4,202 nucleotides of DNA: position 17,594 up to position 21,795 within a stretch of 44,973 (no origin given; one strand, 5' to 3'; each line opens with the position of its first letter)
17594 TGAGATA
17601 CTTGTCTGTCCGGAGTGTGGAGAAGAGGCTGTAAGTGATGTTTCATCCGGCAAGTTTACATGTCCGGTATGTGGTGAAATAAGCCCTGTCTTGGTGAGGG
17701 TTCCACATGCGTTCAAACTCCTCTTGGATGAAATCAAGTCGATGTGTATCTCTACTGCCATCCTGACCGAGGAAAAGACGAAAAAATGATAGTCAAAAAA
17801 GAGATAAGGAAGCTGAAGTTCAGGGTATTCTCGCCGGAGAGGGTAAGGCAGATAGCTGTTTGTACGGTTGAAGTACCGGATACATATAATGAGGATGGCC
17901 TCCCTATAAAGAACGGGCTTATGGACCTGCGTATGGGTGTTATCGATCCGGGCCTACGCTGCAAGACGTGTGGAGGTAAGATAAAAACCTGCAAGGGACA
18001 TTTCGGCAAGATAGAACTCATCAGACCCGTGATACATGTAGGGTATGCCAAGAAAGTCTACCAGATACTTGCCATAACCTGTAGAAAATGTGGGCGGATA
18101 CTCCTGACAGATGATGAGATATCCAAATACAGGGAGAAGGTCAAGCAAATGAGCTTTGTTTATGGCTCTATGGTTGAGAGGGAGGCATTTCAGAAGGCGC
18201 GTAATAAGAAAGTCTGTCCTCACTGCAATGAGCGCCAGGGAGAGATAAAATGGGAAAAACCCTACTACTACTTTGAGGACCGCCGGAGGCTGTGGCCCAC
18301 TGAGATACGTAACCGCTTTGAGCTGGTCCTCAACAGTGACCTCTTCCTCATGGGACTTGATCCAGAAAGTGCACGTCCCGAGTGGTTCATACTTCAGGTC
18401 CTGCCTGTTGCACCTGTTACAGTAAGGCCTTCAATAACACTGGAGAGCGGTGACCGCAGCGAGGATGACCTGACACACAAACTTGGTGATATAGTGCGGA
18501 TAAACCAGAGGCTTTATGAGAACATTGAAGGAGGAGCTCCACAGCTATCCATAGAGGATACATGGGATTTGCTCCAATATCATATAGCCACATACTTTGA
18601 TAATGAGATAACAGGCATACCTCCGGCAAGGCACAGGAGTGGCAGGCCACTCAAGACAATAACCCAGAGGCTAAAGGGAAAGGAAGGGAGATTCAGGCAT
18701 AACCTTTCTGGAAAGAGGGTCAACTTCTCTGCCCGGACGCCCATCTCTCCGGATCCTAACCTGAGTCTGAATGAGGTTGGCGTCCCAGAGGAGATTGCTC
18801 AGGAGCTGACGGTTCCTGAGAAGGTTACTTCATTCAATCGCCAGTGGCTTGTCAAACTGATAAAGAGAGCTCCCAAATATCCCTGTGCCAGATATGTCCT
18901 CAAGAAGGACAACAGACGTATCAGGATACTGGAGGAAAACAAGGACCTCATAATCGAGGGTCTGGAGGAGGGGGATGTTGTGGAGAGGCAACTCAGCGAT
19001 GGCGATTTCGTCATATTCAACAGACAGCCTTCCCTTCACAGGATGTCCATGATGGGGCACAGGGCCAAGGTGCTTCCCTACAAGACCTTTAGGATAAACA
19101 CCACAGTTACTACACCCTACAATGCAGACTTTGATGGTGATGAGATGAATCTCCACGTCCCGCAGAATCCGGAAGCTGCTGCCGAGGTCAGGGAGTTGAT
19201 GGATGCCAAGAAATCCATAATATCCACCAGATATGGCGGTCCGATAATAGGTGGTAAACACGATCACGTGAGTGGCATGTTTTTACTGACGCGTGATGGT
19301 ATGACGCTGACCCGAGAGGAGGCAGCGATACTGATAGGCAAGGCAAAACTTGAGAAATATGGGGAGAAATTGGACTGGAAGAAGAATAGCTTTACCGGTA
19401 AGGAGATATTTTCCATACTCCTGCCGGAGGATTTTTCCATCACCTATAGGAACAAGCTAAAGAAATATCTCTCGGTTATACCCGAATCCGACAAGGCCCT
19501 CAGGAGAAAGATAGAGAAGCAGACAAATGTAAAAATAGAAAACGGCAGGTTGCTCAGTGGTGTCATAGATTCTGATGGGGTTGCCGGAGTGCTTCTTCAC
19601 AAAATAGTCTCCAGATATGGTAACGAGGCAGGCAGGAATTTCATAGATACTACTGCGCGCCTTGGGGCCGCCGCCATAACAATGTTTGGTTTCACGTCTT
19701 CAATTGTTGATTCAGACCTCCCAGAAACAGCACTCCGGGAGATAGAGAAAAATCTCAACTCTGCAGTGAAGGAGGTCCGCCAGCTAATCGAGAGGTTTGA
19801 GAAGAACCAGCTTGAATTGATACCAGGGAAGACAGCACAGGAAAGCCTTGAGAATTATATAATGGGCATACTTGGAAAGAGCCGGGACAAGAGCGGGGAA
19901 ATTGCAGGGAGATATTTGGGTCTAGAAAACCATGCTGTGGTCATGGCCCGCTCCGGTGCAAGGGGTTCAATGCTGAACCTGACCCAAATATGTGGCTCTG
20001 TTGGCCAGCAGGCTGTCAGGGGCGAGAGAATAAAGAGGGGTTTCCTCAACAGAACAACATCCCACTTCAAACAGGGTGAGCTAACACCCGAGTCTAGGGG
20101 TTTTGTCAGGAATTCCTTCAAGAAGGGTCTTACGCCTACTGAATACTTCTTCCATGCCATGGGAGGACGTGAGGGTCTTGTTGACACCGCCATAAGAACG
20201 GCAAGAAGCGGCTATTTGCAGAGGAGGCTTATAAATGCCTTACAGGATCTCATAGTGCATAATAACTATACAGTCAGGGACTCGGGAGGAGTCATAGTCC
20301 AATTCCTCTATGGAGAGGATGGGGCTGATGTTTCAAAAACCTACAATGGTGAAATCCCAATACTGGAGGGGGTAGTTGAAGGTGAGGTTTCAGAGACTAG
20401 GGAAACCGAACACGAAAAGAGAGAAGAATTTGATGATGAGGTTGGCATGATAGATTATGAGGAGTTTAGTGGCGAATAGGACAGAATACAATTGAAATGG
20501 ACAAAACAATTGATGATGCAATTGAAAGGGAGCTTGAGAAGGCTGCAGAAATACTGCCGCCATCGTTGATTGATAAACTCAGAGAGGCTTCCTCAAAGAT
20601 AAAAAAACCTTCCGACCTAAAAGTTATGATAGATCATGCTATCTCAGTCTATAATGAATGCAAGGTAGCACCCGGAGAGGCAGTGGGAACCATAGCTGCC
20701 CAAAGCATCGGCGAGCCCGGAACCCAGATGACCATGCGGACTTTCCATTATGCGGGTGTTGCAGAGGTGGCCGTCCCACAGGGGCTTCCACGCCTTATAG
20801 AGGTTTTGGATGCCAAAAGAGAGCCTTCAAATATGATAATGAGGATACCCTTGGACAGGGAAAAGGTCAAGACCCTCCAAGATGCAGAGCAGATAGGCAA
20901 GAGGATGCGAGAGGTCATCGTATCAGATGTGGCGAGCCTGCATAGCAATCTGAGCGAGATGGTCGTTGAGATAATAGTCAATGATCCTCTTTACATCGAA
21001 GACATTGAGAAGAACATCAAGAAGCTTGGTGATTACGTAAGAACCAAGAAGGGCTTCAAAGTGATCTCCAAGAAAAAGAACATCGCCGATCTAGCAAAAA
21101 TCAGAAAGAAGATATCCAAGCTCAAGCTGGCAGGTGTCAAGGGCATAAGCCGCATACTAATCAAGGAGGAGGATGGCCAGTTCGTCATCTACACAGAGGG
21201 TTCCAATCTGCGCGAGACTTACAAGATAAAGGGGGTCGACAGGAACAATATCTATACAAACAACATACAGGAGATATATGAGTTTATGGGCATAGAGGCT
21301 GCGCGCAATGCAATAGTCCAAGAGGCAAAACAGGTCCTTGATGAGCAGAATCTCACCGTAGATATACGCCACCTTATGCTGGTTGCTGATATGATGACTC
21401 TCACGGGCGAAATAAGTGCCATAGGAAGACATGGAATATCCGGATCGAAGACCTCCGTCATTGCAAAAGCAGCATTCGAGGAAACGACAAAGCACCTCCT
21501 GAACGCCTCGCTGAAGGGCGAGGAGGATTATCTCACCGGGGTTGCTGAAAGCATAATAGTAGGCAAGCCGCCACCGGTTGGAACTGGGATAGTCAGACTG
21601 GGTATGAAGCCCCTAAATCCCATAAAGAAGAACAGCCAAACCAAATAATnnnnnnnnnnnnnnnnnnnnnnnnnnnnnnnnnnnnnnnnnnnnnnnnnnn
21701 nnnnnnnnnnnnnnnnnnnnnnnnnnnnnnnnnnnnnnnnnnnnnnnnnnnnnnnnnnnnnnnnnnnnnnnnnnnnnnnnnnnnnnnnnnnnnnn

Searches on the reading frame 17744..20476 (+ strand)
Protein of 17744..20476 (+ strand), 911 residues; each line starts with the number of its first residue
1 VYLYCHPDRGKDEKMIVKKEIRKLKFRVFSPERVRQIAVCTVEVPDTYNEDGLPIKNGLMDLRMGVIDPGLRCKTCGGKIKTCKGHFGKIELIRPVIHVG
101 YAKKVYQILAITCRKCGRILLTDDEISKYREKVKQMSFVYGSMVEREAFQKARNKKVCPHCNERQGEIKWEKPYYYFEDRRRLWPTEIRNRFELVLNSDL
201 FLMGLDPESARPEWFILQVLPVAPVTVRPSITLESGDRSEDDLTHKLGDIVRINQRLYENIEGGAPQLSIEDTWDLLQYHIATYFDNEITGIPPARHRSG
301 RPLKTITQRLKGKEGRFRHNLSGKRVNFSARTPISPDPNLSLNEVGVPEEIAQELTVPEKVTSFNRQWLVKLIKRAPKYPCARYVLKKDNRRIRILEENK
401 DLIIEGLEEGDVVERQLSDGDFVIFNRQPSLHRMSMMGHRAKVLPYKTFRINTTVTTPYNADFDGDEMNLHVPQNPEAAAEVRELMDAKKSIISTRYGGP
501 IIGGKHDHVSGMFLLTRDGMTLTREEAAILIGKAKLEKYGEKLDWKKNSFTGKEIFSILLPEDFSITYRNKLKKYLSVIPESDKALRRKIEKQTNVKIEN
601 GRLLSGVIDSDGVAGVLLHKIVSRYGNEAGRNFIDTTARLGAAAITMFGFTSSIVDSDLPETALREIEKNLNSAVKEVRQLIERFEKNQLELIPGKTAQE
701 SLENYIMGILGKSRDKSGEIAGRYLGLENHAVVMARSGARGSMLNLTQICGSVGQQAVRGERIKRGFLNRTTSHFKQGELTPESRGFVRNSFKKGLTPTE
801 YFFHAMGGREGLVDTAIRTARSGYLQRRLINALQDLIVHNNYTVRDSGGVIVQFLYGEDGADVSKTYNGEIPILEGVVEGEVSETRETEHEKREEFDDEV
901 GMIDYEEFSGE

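Call 41: search_protein_families(library=pfam, proteins=[window:17744-20476:+], max_evalue=0.00001)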
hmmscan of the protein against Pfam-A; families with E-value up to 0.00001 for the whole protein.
window:17744-20476:+ (911 aa): 5 families
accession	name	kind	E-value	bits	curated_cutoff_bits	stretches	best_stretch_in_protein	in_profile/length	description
PF04997.17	RNA_pol_Rpb1_1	-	2.2e-92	310.2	39.7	1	18-321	1-312/312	RNA polymerase Rpb1, domain 1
PF00623.25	RNA_pol_Rpb1_2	-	1.2e-63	214.8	25.3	1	323-486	1-164/166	RNA polymerase Rpb1, domain 2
PF05000.22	RNA_pol_Rpb1_4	-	9.2e-32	109.6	24.8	1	682-788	1-107/107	RNA polymerase Rpb1, domain 4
PF04998.22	RNA_pol_Rpb1_5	-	6.5e-29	101.6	28.5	1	795-877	1-67/267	RNA polymerase Rpb1, domain 5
PF04983.23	RNA_pol_Rpb1_3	-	1.4e-25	90.5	28.9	1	492-656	2-161/162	RNA polymerase Rpb1, domain 3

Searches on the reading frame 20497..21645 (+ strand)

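Call 41: search_protein_families(library=pfam, proteins=[window:20497-21645:+], max_evalue=0.00001)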
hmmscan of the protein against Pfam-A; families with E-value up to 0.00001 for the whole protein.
window:20497-21645:+ (383 aa): 1 family
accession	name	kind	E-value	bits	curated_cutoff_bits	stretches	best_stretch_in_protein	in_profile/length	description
PF04998.22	RNA_pol_Rpb1_5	-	1.4e-52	179.2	28.5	1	53-321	64-266/267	RNA polymerase Rpb1, domain 5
